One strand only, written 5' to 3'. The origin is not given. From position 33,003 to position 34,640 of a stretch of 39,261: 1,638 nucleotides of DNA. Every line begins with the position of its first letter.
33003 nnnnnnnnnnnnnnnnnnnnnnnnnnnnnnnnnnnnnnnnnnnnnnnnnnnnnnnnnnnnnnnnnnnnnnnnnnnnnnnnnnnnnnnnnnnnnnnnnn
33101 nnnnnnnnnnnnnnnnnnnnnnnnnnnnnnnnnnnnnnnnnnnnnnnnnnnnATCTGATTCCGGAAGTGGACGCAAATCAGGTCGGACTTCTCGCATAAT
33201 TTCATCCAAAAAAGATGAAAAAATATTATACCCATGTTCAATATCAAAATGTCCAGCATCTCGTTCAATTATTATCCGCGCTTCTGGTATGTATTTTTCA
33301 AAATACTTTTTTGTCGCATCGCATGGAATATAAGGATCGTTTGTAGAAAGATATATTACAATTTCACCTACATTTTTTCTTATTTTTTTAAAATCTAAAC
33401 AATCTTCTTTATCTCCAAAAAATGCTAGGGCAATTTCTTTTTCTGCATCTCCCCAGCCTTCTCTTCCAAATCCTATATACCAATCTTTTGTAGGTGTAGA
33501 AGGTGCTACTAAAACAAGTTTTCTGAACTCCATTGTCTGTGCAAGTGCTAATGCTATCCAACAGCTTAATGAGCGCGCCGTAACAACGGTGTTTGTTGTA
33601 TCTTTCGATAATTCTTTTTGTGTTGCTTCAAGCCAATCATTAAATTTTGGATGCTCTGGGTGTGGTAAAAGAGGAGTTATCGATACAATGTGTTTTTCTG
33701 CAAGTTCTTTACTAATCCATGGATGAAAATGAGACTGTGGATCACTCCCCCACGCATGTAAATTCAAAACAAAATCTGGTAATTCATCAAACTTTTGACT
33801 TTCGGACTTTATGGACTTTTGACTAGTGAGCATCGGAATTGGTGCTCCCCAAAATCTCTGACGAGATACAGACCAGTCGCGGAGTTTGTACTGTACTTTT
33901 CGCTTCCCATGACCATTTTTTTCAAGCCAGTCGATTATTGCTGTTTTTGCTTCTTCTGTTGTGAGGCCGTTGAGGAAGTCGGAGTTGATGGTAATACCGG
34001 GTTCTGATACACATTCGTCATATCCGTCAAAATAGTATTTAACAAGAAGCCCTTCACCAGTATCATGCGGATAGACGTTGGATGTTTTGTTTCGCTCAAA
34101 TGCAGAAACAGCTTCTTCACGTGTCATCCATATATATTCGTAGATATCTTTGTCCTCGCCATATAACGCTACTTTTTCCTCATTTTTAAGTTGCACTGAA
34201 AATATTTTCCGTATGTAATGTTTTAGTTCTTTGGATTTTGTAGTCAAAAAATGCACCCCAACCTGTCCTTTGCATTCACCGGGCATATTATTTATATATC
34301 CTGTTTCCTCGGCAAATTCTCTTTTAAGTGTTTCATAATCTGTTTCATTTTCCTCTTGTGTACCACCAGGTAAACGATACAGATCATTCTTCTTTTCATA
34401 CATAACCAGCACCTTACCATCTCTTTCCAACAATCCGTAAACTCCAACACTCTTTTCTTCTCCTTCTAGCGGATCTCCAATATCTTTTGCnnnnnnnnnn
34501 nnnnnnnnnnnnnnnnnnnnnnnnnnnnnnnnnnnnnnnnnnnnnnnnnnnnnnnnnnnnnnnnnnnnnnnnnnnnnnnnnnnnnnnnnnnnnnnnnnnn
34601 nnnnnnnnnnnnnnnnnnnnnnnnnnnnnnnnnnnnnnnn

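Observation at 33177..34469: Leucyl-tRNA synthetase with two extra enzyme domains inside its catalytic core: a perfect Nudix box and a YdeN/RBBP9-like alpha/beta-hydrolase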

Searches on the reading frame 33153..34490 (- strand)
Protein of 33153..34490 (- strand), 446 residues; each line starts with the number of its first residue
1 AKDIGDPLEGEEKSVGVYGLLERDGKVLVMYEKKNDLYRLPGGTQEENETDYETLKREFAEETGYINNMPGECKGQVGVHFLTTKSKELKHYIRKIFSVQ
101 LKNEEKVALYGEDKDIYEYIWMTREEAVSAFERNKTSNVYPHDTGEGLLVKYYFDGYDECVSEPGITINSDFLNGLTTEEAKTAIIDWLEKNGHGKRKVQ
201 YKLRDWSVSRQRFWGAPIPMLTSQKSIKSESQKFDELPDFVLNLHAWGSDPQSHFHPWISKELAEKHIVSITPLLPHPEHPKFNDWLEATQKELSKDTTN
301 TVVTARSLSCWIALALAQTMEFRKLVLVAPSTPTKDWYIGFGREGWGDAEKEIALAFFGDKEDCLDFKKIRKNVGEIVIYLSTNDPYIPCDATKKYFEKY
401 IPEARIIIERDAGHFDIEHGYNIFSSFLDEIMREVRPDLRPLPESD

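Call 66: predict_structure(alignment_id=A2)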
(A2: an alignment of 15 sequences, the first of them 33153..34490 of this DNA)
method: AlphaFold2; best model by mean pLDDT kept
length: 446 residues; sequences in the alignment: 15
mean_pLDDT: 82.4   pTM: 0.51
mean pLDDT of the five models: 82.4, 81.2, 80.7, 80.4, 79.9
residues with pLDDT >= 90: 222; 70-90: 141; 50-70: 48; < 50: 35
segments of 3 or more residues with pLDDT < 50: 162-164, 197-219, 444-446
pLDDT, mean of each block of 10 residues (from residue 1): 79 90 94 89 91 94 90 89 79 92 83 79 96 85 87 74 52 74 78 57 35 41 50 75 95 95 96 94 94 93 96 95 96 81 71 80 81 93 92 92 89 92 93 76 49
secondary structure, 60 per line:
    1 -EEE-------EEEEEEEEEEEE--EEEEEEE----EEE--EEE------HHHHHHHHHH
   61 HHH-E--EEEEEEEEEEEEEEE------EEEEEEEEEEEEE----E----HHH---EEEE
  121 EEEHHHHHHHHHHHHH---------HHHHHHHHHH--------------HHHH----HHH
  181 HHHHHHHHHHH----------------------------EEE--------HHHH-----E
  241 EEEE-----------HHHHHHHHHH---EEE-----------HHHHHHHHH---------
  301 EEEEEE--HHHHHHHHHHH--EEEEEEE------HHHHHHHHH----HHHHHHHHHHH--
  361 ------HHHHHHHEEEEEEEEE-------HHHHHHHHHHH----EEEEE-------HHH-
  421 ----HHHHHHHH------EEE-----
elements in order: E2-4 E12-23 E26-32 E37-39 E42-44 H51-63 E68-82 E89-101 E117-123 H124-136 H146-155 H170-173 H178-191 E220-222 H231-234 E240-244 H256-265 E269-271 H283-291 E301-306 H309-319 E322-328 H335-343 H348-358 H367-373 E374-382 H390-400 E405-409 H425-432 E439-441

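Call 68: find_related_loci(query=A2, collection=genome_contigs, flank=3000)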
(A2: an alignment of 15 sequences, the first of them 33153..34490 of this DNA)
Query A2 (446 aa) in genome_contigs; peptide patterns used: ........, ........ (x = any residue, [..] = any of these).
600 stretches matched a pattern (row limit reached: there are more); 581 encode a relative of the query (tblastn E <= 1e-3); the best 80 are kept; 80 distinct loci.
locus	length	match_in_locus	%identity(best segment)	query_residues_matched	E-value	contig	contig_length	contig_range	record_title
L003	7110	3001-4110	40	57-446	5e-90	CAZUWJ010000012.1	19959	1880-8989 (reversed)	MAG TPA_asm: uncultured Gammaproteobacteria bacterium isolate SRP191223_co1_387 genome assembly, contig: NODE_2504_lengt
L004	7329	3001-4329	35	11-446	9e-80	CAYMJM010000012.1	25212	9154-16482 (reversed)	MAG TPA_asm: uncultured Candidatus Saccharibacteria bacterium isolate binchicken_co173_429 genome assembly, contig: NODE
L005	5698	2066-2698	48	11-226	2e-51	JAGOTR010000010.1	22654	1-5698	MAG: Candidatus Magasanikiibacteriota bacterium isolate Gw_Eff_bin_437 Gw_Eff_4587_length_22654_cov_12.892440, whole gen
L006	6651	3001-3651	44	1-226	1e-49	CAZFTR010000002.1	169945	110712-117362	MAG TPA_asm: uncultured Gammaproteobacteria bacterium isolate SRP167671_co2_209 genome assembly, contig: NODE_73_length_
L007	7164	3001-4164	32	23-446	4e-48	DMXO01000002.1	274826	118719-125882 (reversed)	MAG TPA_asm: Candidatus Magasanikbacteria bacterium isolate UBA11699 contig_186, whole genome shotgun sequence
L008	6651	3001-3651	41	1-226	1e-47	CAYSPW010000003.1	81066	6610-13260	MAG TPA_asm: uncultured Gammaproteobacteria bacterium isolate SRP141376_co4_298 genome assembly, contig: NODE_497_length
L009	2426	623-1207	38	165-379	8e-33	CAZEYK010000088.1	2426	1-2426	MAG TPA_asm: uncultured Gammaproteobacteria bacterium isolate SRP118108_co5_163 genome assembly, contig: NODE_69641_leng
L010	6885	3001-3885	33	30-330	4e-32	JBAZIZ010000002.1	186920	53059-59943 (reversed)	MAG: Patescibacteria group bacterium isolate SO_2017_LW4_107 scaffold_76_c2_LW137-91_2017, whole genome shotgun sequence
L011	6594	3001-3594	36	13-221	4e-30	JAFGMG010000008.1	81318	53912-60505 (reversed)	MAG: Candidatus Dojkabacteria bacterium isolate Zod_Metabat.46 k87_3853317, whole genome shotgun sequence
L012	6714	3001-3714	32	162-419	3e-29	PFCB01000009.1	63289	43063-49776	MAG: Candidatus Magasanikbacteria bacterium CG10_big_fil_rev_8_21_14_0_10_47_10 CG10_8_21_14_0.10_scaffold_1073_c, whole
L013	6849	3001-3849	31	120-415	4e-30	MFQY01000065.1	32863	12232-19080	MAG: Candidatus Magasanikbacteria bacterium RIFOXYC2_FULL_40_16 rifoxyc2_full_scaffold_987, whole genome shotgun sequenc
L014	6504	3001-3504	38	50-226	2e-28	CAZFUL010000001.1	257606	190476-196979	MAG TPA_asm: uncultured Gammaproteobacteria bacterium isolate SRP286056_co2_597 genome assembly, contig: NODE_28_length_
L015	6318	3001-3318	50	120-226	1e-25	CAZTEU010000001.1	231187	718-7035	MAG TPA_asm: uncultured Gammaproteobacteria bacterium isolate SRP200020_co5_16 genome assembly, contig: NODE_43_length_2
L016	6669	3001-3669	33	165-409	2e-25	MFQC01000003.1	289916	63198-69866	MAG: Candidatus Magasanikbacteria bacterium RIFCSPHIGHO2_02_FULL_48_18 rifcsphigho2_02_scaffold_119, whole genome shotgu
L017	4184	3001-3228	63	163-238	1e-24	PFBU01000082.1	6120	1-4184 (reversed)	MAG: Candidatus Magasanikbacteria bacterium CG10_big_fil_rev_8_21_14_0_10_36_16 CG10_8_21_14_0.10_scaffold_14748_c, whol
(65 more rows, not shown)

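Call 69: fold_search(model_id=the predicted structure, library=pdb)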
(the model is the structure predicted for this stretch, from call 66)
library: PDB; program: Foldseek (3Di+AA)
matches with E <= 10: 1517; with E <= 0.001: 694
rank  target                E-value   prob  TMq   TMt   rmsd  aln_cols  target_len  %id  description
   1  1uxo                  4.7e-12  1.00  0.37  0.86   2.2       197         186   19  The crystal structure of the ydeN gene product from B. subtilis (released 2004-05-27)
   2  9fcr_B                2.7e-10  1.00  0.36  0.82   2.7       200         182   22  Crystal structure of RBBP9 with spacegroup p212121 (released 2024-09-11)
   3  7oex_A                3.8e-10  1.00  0.36  0.80   2.7       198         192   23  Crystal structure of RBBP9 in complex with phenylalanine (released 2021-12-22)
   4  2qs9_B                4.9e-10  1.00  0.36  0.84   2.6       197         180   22  Crystal structure of the human retinoblastoma-binding protein 9 (RBBP-9). NESG target HR2978 (released 2007-08-14)
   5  7oex_B                5.8e-10  1.00  0.36  0.81   2.9       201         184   21  Crystal structure of RBBP9 in complex with phenylalanine (released 2021-12-22)
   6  2azw                  5.8e-10  1.00  0.26  0.75   3.7       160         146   18  Crystal structure of the MutT/nudix family protein from Enterococcus faecalis (released 2006-01-10)
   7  2qs9_A                2.7e-09  1.00  0.36  0.80   2.5       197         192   21  Crystal structure of the human retinoblastoma-binding protein 9 (RBBP-9). NESG target HR2978 (released 2007-08-14)
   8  9fcr_A                5.0e-09  1.00  0.35  0.81   2.8       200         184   22  Crystal structure of RBBP9 with spacegroup p212121 (released 2024-09-11)
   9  3i7u_A                3.1e-08  1.00  0.24  0.70   3.8       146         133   20  Crystal structure of AP4A hydrolase (aq_158) from Aquifex aeolicus VF5 (released 2009-07-21)
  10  3ees_A                4.2e-08  1.00  0.23  0.70   4.4       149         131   22  Structure of the RNA pyrophosphohydrolase BdRppH (released 2009-03-24)
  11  1v8l                  5.4e-08  1.00  0.22  0.53   6.2       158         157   25  Structure Analysis of the ADP-ribose pyrophosphatase complexed with ADP-ribose (released 2004-10-19)
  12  3eeu_A                5.7e-08  1.00  0.24  0.69   4.3       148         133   22  Structure of the RNA pyrophosphohydrolase BdRppH in complex with Holmium (released 2009-03-24)
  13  3dku_A                5.7e-08  1.00  0.24  0.61   8.8       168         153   19  Crystal structure of Nudix hydrolase Orf153, ymfB, from Escherichia coli K-1 (released 2009-06-30)
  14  2rrk_MODEL_1_A        5.7e-08  1.00  0.22  0.59   5.6       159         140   23  Solution structure of the E. coli ORF135 protein (released 2012-01-18)
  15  4zb3                  6.0e-08  1.00  0.24  0.38   4.5       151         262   20  Crystal structure of the apo AtNUDT7 (released 2015-09-09)
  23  3i7u_C                1.4e-07  1.00  0.23  0.67   4.6       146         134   19  Crystal structure of AP4A hydrolase (aq_158) from Aquifex aeolicus VF5 (released 2009-07-21)
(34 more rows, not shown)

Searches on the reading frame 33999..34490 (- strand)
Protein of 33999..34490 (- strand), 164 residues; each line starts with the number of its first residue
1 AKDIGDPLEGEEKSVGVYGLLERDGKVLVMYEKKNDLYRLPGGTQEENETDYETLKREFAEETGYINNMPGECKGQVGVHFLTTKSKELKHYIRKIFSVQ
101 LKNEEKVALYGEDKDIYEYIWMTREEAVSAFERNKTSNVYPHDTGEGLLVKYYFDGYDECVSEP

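Call 3: search_protein_families(library=pfam, proteins=[window:34002-34490:-], max_evalue=1)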
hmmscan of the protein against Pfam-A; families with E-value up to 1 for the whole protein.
seq(163 aa): 5 families
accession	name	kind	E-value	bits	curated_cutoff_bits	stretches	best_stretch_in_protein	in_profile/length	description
PF00293.34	NUDIX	-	1.6e-12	48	21.1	1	13-134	4-125/134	NUDIX domain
PF22327.2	Nudt16-like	-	0.026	14.9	27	1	38-113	35-112/161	U8 snoRNA-decapping enzyme-like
PF14815.12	NUDIX_4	-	0.03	14.6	35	1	36-127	25-98/113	NUDIX domain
PF13869.12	NUDIX_2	-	0.035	13.9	27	1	28-63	60-95/188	Nucleotide hydrolase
PF00164.32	Ribosom_S12_S23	-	0.15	12.2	22.3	1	78-112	18-53/110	Ribosomal protein S12/S23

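Call 4: search_protein_families(library=ncbifam, proteins=[window:34002-34490:-], max_evalue=1)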
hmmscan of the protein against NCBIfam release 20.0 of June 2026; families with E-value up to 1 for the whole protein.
seq(163 aa): 15 families
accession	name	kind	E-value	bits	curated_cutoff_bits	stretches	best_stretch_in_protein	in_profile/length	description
NF006961.0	PRK09438.1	equivalog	2.1e-05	24.1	103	1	23-130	18-132/151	dihydroneopterin triphosphate diphosphatase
NF003791.0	PRK05379.2-3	equivalog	2.3e-05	23.8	409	1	24-123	212-314/340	bifunctional nicotinamide-nucleotide adenylyltransferase/Nudix hydroxylase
TIGR02705.1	nudix_YtkD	equivalog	5.2e-05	22.8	154.4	1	28-113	37-115/156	RNA deprotection pyrophosphohydrolase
NF001936.0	PRK00714.1-3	equivalog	0.00012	21.9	118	1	35-135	34-138/155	RNA pyrophosphohydrolase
NF001937.0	PRK00714.1-4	equivalog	0.00035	20.3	139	1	14-66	10-61/161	RNA pyrophosphohydrolase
NF007834.0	PRK10546.1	equivalog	0.00066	19.5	156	1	19-69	9-62/135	pyrimidine (deoxy)nucleoside triphosphate diphosphatase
NF006530.0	PRK08999.1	equivalog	0.00067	18.8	245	1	33-64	30-61/315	Nudix family hydrolase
NF052459.1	OxoGTPPhMutT1Mycb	equivalog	0.0031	16.6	475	1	26-131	19-113/292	8-oxo-(d)GTP phosphatase MutT1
NF041652.1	Nud_hyd_Dein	equivalog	0.0038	17.5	200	1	14-65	15-72/152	Nudix hydrolase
NF008044.0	PRK10776.1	equivalog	0.0064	16.4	148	1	36-66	31-61/130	8-oxo-dGTP diphosphatase MutT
TIGR00586.1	mutt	equivalog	0.055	13.5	97.9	1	37-65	33-61/129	8-oxo-dGTP diphosphatase MutT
NF001938.0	PRK00714.1-5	equivalog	0.062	12.6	116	1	22-65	22-74/172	RNA pyrophosphohydrolase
NF047922.1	GDPFucSynFcl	equivalog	0.091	12.2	500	1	56-129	149-219/308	GDP-L-fucose synthase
NF012016.0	PRK15472.1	equivalog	0.098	12.4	95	1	38-135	33-129/141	nucleoside triphosphatase NudI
NF001790.0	PRK00517.3-3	equivalog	0.17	11.2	269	1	15-53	23-60/262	50S ribosomal protein L11 methyltransferase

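Call 16: search_solved_structures(query=window:34002-34490:-, max_evalue=1, show_alignments=2)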
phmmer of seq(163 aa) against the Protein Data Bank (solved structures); distinct sequences matched with E-value up to 1: 32.
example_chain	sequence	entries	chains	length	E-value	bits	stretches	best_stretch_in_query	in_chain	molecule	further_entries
1jrk_A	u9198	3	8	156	6.2e-08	36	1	18-69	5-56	Nudix homolog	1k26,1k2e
3id9_A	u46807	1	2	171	0.0014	21.8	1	15-65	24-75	MutT/NUDIX family protein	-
3ees_A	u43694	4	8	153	0.0019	21.4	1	17-72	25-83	Probable pyrophosphohydrolase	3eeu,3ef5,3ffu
3q1p_A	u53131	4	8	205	0.0023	21.1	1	16-65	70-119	Phosphohydrolase (MutT/nudix family protein)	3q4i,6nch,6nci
3i7u_A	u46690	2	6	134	0.0032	20.7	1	14-88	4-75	AP4A hydrolase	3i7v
3fk9_A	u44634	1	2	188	0.0044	20.3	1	26-76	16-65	Mutator MutT protein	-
1v8i_A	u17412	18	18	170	0.007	19.6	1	38-136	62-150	ADP-ribose pyrophosphatase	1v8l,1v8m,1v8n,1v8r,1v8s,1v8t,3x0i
2azw_A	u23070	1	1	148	0.0095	19.2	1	24-92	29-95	MutT/nudix family protein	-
3grn_A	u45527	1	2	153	0.012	18.8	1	15-85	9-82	MutT related protein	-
1v8v_A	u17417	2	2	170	0.018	18.2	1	38-136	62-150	ADP-ribose pyrophosphatase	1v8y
1v8u_A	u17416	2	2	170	0.018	18.2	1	38-136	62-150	ADP-ribose pyrophosphatase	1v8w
3dku_A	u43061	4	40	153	0.024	17.8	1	19-130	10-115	Putative phosphohydrolase | Phosphatase nudJ | Putative Nudix hydrolase ymfB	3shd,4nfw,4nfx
5cfi_A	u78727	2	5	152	0.029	17.6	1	38-123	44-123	BIS(5'-nucleosyl)-tetraphosphatase (Diadenosine tetraphosphatase), putative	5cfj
2rrk_A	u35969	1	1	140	0.058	16.6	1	17-65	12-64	CTP pyrophosphohydrolase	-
3smd_A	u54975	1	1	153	0.074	16.3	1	23-116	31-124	MutT/NUDIX family protein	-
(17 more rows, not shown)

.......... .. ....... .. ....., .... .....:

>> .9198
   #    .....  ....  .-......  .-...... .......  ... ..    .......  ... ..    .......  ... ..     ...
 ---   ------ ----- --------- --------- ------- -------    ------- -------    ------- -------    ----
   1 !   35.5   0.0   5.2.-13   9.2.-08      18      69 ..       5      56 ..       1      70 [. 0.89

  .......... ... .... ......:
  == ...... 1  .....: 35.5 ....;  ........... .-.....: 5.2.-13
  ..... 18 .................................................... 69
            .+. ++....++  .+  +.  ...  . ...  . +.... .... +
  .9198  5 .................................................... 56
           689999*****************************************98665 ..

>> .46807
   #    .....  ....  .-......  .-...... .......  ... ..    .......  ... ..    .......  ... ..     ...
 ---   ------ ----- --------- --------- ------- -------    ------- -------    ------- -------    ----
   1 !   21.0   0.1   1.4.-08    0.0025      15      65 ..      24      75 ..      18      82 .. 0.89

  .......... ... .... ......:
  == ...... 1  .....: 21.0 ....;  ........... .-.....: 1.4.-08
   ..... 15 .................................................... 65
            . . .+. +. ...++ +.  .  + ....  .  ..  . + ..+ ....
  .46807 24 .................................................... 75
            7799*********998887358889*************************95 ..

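Call 39: find_homologous_proteins(query=window:33999-34490:-, max_evalue=0.001)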
Query window:33999-34490:-: 23 candidates shared short words with the query, none scored E <= 0.001.
